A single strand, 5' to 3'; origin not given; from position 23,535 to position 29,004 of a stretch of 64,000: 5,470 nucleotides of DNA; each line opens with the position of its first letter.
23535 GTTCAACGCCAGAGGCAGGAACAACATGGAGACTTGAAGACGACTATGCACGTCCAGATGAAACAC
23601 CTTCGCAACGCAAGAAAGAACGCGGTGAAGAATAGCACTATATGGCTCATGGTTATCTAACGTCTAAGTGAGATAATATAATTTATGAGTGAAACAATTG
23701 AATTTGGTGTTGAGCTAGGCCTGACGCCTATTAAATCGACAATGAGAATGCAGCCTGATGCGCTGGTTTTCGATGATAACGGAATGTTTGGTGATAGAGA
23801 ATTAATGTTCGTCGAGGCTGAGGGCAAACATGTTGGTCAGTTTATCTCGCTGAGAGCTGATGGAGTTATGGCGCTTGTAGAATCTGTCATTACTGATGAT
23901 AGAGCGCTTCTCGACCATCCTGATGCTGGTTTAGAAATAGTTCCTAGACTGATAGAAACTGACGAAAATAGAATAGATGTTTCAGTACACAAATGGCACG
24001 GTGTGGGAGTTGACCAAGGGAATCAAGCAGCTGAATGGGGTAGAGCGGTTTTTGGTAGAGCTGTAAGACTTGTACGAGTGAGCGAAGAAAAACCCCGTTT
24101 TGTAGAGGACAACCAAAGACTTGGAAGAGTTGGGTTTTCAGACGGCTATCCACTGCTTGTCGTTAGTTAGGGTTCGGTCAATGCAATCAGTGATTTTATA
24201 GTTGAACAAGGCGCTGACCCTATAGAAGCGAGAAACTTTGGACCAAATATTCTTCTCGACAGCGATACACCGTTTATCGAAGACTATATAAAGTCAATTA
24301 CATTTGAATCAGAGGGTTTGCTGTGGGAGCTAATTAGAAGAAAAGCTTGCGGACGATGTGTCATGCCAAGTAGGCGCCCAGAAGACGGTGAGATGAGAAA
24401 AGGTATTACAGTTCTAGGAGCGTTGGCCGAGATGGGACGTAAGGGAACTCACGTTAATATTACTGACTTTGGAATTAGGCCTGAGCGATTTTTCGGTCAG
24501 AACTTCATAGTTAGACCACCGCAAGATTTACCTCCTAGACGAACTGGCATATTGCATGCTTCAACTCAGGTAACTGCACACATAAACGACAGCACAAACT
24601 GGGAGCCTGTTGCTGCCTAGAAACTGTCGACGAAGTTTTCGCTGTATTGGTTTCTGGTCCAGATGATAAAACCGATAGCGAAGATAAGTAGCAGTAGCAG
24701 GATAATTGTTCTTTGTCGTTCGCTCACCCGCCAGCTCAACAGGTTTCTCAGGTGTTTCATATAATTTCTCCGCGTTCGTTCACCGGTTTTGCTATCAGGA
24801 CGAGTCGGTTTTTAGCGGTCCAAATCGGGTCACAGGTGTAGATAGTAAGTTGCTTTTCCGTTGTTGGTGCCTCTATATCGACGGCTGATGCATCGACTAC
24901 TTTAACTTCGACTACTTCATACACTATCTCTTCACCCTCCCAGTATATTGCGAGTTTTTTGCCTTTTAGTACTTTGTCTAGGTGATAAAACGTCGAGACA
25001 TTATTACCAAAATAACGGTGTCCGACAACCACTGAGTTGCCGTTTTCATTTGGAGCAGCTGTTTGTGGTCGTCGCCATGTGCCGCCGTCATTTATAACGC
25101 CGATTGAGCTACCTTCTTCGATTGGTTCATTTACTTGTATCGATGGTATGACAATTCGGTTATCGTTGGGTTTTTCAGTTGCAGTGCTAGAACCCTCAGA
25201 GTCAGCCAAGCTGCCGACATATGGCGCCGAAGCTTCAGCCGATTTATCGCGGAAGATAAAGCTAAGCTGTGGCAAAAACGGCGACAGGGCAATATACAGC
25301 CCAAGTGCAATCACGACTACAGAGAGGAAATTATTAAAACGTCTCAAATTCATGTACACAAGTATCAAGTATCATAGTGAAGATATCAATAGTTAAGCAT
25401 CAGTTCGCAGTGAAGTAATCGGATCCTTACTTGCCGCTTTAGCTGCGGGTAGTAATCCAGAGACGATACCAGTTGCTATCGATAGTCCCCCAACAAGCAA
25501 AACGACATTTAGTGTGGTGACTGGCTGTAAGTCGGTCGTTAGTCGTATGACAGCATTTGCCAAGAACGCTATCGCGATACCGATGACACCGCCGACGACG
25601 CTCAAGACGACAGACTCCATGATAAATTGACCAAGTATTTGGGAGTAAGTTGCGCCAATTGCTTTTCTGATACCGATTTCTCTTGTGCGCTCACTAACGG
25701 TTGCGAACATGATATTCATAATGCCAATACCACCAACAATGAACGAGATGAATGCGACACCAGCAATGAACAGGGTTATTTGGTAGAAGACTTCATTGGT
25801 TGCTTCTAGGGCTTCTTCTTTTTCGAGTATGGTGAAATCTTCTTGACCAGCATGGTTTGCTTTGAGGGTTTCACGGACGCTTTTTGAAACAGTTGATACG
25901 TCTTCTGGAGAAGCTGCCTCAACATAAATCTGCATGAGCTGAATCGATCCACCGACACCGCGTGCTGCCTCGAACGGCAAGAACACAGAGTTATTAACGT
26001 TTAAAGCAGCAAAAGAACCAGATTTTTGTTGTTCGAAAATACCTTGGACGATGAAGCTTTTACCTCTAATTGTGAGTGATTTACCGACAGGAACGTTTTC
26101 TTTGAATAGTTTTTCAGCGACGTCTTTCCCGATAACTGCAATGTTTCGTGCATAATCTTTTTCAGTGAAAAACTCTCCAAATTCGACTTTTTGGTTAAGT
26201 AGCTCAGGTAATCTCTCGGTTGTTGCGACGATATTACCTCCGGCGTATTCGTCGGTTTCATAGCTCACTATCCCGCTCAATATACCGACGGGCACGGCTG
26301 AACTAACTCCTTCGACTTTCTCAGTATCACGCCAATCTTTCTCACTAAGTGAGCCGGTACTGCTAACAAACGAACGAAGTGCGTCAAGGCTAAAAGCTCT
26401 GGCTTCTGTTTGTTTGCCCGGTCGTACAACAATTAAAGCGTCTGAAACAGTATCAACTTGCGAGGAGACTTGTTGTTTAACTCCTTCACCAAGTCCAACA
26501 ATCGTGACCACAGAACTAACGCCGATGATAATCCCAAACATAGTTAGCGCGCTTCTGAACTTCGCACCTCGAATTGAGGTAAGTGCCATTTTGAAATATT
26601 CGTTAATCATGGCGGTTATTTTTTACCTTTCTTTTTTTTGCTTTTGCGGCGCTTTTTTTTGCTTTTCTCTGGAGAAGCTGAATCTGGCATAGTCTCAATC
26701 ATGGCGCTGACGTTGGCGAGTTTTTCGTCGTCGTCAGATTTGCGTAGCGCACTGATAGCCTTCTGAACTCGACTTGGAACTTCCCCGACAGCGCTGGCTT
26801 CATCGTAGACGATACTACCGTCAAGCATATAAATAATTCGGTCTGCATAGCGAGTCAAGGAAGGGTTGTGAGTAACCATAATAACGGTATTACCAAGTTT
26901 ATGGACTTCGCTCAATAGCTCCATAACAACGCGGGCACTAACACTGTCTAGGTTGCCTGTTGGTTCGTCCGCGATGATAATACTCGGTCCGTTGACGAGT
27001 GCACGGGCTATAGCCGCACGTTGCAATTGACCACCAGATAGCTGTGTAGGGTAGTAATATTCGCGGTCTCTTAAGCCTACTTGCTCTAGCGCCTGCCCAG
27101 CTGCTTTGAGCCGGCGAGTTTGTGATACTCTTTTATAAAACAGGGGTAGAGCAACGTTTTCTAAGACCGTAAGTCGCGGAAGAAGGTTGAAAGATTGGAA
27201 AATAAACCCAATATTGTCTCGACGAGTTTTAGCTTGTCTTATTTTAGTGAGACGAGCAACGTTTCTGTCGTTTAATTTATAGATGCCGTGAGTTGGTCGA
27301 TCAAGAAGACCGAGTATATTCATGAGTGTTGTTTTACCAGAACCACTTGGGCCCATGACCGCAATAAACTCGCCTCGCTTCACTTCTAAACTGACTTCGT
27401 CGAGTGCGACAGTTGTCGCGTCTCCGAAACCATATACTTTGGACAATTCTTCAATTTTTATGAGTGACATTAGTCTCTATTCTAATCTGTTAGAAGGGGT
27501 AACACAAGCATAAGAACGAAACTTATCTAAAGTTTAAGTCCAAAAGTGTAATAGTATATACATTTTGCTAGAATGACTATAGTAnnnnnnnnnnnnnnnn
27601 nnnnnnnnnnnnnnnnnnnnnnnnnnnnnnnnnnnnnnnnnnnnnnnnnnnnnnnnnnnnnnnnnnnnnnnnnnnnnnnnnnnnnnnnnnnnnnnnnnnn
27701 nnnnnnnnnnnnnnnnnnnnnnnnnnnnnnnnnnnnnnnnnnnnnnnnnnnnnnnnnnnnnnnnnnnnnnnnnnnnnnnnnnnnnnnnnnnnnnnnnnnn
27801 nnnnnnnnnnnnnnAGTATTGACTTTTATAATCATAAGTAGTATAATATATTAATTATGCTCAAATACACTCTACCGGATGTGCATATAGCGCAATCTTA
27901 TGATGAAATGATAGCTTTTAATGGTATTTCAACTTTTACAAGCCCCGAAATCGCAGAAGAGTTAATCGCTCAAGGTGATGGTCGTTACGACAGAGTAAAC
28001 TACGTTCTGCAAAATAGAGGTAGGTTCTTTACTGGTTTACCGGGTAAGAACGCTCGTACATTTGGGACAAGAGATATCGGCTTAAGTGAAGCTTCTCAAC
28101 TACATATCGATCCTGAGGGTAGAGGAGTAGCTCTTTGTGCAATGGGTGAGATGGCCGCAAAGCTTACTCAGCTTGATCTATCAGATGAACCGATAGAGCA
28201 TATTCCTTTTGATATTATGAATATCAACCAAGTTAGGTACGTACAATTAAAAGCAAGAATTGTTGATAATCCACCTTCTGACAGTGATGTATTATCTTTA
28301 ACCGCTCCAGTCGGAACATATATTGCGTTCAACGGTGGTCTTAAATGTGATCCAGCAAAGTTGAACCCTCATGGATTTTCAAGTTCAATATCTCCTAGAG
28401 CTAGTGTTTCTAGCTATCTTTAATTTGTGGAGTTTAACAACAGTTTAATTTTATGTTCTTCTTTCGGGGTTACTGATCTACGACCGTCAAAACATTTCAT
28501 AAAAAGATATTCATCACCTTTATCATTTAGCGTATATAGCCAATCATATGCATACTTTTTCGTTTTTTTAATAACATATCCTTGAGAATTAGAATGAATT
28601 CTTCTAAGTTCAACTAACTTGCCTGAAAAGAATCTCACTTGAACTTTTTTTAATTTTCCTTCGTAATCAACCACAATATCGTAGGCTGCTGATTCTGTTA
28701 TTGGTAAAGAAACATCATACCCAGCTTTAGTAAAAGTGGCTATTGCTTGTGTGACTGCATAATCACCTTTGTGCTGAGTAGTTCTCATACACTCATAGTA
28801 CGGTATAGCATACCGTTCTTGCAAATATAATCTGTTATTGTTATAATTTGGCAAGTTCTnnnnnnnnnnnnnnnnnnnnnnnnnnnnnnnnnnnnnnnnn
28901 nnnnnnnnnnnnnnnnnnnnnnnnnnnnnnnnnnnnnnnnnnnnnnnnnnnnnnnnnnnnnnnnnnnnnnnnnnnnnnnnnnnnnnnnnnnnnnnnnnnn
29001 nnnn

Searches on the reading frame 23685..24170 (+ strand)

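Call 62: search_protein_families(library=pfam, proteins=[window:23685-24170:+], max_evalue=0.001)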
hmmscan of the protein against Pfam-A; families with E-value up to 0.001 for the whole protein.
window:23685-24170:+ (161 aa): 1 family
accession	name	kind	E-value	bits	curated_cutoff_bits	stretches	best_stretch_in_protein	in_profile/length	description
PF03476.21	MOSC_N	-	3.8e-08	33.6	25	1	13-124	9-117/119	MOSC N-terminal beta barrel domain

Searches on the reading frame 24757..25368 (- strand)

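Call 62: search_protein_families(library=pfam, proteins=[window:24757-25368:-], max_evalue=0.001)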
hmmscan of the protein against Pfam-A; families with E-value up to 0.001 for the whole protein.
window:24757-25368:- (203 aa): 1 family
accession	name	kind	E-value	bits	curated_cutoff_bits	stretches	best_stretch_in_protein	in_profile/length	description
PF04203.18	Sortase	-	4.1e-24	85.2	26.6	1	72-196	1-125/125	Sortase domain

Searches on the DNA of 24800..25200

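Call 58: search_with_rna_model(model_id=R1, source=window, start=24800, end=25200, filters=off, max_evalue=1, show_alignments=1)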
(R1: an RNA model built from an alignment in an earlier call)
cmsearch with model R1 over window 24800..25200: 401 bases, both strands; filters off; matches with E-value up to 1: 1.
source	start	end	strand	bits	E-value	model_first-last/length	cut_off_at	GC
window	24948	25020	+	16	8.2e-05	1-72/72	no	0.36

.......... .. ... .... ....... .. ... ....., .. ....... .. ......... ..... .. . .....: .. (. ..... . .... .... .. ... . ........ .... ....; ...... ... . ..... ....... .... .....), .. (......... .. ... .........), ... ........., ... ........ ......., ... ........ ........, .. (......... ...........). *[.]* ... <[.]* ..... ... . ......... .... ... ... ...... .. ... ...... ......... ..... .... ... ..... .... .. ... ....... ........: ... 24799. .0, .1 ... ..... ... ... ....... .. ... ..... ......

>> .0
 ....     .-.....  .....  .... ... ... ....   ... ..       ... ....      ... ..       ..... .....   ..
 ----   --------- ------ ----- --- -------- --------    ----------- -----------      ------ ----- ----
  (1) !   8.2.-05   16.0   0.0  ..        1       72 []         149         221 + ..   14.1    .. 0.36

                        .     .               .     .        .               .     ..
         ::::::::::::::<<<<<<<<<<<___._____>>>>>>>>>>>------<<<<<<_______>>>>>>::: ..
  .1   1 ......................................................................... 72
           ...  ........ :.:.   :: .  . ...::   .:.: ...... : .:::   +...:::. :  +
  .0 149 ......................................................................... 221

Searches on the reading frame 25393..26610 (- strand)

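Call 62: search_protein_families(library=pfam, proteins=[window:25393-26610:-], max_evalue=0.001)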
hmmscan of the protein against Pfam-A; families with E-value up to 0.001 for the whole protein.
window:25393-26610:- (405 aa): 2 families
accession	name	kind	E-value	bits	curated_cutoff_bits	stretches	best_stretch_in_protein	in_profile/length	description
PF12704.14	MacB_PCD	-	2.3e-38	133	27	1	20-247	1-206/207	MacB-like periplasmic core domain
PF02687.27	FtsX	-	5.4e-18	65.6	25.5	1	285-397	3-120/120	FtsX-like permease C-terminal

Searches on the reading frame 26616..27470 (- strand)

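Call 62: search_protein_families(library=pfam, proteins=[window:26616-27470:-], max_evalue=0.001)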
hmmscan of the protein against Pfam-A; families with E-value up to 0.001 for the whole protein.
window:26616-27470:- (284 aa): 4 families
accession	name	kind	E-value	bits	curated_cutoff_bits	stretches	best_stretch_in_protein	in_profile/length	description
PF00005.33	ABC_tran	-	3.5e-34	118.8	25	1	23-171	1-136/137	ABC transporter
PF13304.12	AAA_21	-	3.3e-09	37.7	27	0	36-93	2-51/304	AAA domain, putative AbiEii toxin, Type IV TA system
PF02463.25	SMC_N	-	1.5e-05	24.9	40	0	34-215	25-211/220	RecF/RecN/SMC N terminal domain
PF13401.12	AAA_22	-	0.00024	21.9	27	0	33-95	5-59/130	AAA domain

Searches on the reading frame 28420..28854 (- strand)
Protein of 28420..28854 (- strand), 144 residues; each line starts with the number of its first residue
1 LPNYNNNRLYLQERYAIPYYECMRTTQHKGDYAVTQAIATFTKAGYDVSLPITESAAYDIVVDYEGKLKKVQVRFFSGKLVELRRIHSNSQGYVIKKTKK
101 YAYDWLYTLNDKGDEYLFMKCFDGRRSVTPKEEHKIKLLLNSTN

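Call 63: search_protein_families(library=pfam, proteins=[window:28420-28854:-], max_evalue=0.001)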
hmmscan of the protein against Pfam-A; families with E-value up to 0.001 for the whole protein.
window:28420-28854:- (144 aa): 1 family
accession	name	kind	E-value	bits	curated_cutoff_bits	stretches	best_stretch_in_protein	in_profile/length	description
PF11645.14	PDDEXK_5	-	5.2e-14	52.9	26.1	1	26-115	3-98/138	PD-(D/E)XK endonuclease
